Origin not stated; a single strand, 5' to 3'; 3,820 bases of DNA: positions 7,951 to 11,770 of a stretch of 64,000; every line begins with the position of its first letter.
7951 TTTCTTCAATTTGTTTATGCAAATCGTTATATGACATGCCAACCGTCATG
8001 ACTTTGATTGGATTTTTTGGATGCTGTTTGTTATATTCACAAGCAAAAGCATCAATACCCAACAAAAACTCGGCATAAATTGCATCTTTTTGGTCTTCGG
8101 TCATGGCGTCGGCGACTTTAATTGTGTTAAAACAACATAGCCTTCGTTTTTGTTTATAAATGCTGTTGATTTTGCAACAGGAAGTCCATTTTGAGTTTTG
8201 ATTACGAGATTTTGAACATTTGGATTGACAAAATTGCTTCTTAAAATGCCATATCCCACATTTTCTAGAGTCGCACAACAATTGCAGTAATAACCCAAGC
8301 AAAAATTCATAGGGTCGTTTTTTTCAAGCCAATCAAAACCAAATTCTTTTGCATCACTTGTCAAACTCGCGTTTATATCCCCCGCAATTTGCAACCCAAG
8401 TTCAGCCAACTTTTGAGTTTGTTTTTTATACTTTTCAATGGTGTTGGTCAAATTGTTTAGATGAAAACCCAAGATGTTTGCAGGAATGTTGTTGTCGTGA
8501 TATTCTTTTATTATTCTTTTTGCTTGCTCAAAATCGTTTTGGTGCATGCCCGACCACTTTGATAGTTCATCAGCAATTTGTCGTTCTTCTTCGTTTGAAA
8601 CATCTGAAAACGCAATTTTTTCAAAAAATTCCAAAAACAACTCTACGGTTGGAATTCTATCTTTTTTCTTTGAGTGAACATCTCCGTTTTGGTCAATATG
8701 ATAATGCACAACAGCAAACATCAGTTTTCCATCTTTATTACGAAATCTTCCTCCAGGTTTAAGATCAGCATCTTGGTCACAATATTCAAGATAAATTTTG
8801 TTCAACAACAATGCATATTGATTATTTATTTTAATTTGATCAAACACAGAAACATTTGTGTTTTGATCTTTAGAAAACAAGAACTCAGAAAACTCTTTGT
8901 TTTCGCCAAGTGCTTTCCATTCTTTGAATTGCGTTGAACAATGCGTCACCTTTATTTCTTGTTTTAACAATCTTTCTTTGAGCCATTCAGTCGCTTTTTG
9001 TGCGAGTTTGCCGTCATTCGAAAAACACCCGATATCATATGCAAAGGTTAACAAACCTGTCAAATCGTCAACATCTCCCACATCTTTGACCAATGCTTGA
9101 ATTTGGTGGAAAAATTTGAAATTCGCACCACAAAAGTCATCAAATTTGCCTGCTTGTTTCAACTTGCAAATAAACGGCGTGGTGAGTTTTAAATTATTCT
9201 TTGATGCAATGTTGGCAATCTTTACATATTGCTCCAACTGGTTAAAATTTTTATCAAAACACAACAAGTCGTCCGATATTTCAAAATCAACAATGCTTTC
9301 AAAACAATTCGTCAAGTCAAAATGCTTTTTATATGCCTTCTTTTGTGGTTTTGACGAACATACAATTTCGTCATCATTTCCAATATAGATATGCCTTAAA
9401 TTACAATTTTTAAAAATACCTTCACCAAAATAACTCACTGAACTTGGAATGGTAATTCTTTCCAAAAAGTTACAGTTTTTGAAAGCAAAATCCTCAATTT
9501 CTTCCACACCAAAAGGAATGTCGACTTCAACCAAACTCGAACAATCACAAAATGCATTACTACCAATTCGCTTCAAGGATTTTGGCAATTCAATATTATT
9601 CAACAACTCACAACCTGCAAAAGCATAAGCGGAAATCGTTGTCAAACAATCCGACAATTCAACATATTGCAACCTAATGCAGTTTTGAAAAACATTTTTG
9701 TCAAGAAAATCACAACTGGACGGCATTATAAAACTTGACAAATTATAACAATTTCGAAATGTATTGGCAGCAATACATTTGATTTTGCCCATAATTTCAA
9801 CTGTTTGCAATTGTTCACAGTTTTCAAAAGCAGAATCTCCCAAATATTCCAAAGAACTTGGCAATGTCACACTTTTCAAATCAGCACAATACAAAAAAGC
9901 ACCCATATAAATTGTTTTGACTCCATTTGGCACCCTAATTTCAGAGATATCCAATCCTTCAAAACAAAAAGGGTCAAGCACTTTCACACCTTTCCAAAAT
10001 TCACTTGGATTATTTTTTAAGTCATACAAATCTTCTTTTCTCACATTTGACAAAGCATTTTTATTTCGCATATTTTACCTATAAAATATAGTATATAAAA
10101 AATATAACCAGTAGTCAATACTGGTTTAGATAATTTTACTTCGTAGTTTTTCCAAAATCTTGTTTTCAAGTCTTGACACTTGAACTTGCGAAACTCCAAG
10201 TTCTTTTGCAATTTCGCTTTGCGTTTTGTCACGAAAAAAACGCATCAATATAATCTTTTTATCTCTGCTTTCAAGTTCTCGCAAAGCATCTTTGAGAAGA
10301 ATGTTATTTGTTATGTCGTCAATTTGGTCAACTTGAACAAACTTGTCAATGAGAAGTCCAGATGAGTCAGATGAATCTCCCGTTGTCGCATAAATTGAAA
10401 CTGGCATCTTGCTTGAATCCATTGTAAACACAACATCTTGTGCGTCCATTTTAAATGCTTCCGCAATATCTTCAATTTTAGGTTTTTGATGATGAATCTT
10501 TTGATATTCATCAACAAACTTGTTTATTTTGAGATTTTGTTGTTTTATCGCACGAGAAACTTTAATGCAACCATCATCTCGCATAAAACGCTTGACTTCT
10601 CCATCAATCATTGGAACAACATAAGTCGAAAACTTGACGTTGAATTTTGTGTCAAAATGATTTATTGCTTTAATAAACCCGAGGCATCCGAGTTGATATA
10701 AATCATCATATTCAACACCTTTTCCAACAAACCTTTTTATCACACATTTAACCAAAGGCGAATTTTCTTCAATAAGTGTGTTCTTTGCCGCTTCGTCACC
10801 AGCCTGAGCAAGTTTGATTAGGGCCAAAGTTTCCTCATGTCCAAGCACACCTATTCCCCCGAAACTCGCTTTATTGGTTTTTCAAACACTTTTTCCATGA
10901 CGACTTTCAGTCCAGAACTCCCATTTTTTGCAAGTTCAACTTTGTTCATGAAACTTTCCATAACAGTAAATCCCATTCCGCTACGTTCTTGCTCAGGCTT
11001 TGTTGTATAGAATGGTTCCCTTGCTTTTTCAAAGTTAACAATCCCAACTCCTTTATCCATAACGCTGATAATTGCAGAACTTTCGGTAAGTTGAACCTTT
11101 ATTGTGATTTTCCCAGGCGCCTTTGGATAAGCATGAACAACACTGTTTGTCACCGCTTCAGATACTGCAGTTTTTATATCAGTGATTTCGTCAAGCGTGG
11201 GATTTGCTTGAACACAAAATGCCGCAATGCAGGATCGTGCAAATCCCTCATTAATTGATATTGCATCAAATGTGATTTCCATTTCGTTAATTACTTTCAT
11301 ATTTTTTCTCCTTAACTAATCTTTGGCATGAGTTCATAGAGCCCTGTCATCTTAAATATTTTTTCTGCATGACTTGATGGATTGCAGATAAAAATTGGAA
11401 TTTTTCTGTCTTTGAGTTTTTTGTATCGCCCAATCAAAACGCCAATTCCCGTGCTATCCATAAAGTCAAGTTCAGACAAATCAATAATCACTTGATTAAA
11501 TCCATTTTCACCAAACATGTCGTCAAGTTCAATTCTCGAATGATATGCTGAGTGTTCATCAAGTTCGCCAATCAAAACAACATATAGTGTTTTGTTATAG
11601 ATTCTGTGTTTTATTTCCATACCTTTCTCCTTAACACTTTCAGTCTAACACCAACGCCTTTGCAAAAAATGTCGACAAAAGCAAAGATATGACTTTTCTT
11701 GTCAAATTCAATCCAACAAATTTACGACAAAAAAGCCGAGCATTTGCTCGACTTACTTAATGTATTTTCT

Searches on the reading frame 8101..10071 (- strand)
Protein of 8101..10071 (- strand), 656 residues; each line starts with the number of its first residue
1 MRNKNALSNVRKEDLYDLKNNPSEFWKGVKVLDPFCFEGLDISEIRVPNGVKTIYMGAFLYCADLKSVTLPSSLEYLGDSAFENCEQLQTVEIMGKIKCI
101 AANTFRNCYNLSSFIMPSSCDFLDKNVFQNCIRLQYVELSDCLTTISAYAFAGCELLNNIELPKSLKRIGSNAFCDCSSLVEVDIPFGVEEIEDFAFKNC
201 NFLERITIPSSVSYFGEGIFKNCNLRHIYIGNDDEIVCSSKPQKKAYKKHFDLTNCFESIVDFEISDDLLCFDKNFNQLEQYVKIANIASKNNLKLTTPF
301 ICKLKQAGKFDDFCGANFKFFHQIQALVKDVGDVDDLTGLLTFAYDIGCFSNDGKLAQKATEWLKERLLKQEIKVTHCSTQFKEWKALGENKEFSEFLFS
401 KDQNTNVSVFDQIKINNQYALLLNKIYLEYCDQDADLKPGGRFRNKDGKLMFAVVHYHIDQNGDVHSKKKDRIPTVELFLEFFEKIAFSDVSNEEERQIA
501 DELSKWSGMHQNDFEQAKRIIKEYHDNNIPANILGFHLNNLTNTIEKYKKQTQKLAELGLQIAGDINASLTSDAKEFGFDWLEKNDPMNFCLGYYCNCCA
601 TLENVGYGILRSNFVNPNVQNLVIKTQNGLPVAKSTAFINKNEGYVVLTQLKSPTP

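Call 51: search_protein_families(library=pfam, proteins=[window:8101-10071:-], max_evalue=0.001)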
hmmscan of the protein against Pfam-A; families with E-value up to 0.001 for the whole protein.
window:8101-10071:- (656 aa): 2 families
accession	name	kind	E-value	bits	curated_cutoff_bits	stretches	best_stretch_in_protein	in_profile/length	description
PF13306.12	LRR_5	-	2.2e-52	176.7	27.7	2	124-233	4-111/127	BspA type Leucine rich repeat region (6 copies)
PF13855.12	LRR_8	-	2.9e-05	24.2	27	0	121-162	14-56/61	Leucine rich repeat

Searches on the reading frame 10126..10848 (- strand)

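Call 34: search_protein_families(library=ncbifam, proteins=[window:10126-10848:-], max_evalue=0.00001)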
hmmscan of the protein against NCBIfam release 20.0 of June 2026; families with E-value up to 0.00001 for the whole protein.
window:10126-10848:- (240 aa): 56 families (the best 25 are shown)
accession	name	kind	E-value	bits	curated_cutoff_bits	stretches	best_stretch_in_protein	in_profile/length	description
NF004052.0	PRK05572.1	subfamily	4.4e-85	285.2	311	1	4-239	16-250/252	SigF/SigG family RNA polymerase sporulation sigma factor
TIGR02885.1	spore_sigF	equivalog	2.3e-79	266.5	321.45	1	10-239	1-231/231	RNA polymerase sporulation sigma factor SigF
TIGR02980.1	SigBFG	subfamily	1.2e-72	244.4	234.35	1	19-239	2-226/227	SigB/SigF/SigG family RNA polymerase sigma factor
NF006071.0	PRK08215.1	equivalog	7.5e-65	219.1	372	1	2-239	19-257/258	RNA polymerase sporulation sigma factor SigG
TIGR02850.1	spore_sigG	equivalog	1.1e-57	195.4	457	1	5-238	19-253/254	RNA polymerase sporulation sigma factor SigG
NF005514.0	PRK07122.1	subfamily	2.7e-42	144.8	372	1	19-238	39-262/264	RNA polymerase sigma factor SigF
NF005644.0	PRK07408.1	subfamily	1.2e-37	129.9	261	1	8-237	14-251/258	RNA polymerase sigma factor SigF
TIGR02941.1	Sigma_B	equivalog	2.4e-36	125.5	315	1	4-238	12-252/255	RNA polymerase sigma factor SigB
TIGR02937.1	sigma70-ECF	superfamily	3.1e-34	118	42.9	1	21-238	2-164/165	sigma-70 family RNA polymerase sigma factor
TIGR02393.1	RpoD_Cterm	equivalog_domain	4.3e-29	101.8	354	1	21-237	1-226/238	RNA polymerase sigma factor RpoD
TIGR02479.1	FliA_WhiG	subfamily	7.5e-29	101.1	189.6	1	25-239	1-223/224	FliA/WhiG family RNA polymerase sigma factor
TIGR02835.1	spore_sigmaE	equivalog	9.5e-29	100.5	348.6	2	2-96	34-128/234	RNA polymerase sporulation sigma factor SigE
NF006666.0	PRK09210.1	equivalog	1.6e-28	100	572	1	2-237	114-358/370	RNA polymerase sigma factor RpoD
NF006158.0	PRK08301.1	equivalog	2.2e-28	99.3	339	2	4-97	43-136/241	RNA polymerase sporulation sigma factor SigE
NF004471.0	PRK05803.1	subfamily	2.1e-27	95.9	252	2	4-93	34-123/235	RNA polymerase sporulation sigma factor SigK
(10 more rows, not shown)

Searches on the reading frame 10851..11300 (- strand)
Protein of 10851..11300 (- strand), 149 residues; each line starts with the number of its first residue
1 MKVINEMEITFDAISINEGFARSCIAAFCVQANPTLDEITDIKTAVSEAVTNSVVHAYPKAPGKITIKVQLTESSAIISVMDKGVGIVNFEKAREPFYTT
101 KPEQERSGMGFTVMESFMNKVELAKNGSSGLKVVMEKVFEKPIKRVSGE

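Call 34: search_protein_families(library=ncbifam, proteins=[window:10851-11300:-], max_evalue=0.00001)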
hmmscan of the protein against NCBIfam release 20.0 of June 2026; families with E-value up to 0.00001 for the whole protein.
window:10851-11300:- (149 aa): 5 families
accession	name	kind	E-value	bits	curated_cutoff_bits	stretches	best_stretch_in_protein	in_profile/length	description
TIGR01925.2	spIIAB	equivalog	2.3e-51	173.3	135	1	5-139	1-136/137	anti-sigma F factor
NF003144.0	PRK04069.1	equivalog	6.9e-20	71.1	145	1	13-141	14-145/161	anti-sigma B factor RsbW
TIGR01924.1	rsbW_low_gc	equivalog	3.9e-17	62.1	155.05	1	7-141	8-145/159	anti-sigma B factor RsbW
NF008468.0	PRK11360.1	equivalog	8.5e-07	27.7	646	1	45-116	506-581/616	two-component system sensor histidine kinase AtoS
NF041735.1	hist_kin_RppB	equivalog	4.5e-06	25.7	400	1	44-111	336-407/438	two-component system sensor histidine kinase RppB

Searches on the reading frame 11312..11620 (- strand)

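Call 34: search_protein_families(library=ncbifam, proteins=[window:11312-11620:-], max_evalue=0.00001)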
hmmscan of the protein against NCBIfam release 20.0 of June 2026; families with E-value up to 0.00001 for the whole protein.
window:11312-11620:- (102 aa): 2 families
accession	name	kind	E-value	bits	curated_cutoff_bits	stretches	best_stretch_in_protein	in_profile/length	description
TIGR02886.1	spore_II_AA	equivalog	1.2e-25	89.5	114.75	1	7-99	5-97/106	anti-sigma F factor antagonist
TIGR00377.1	ant_ant_sig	superfamily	9.8e-25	86.5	53.45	1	1-99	3-101/108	anti-sigma factor antagonist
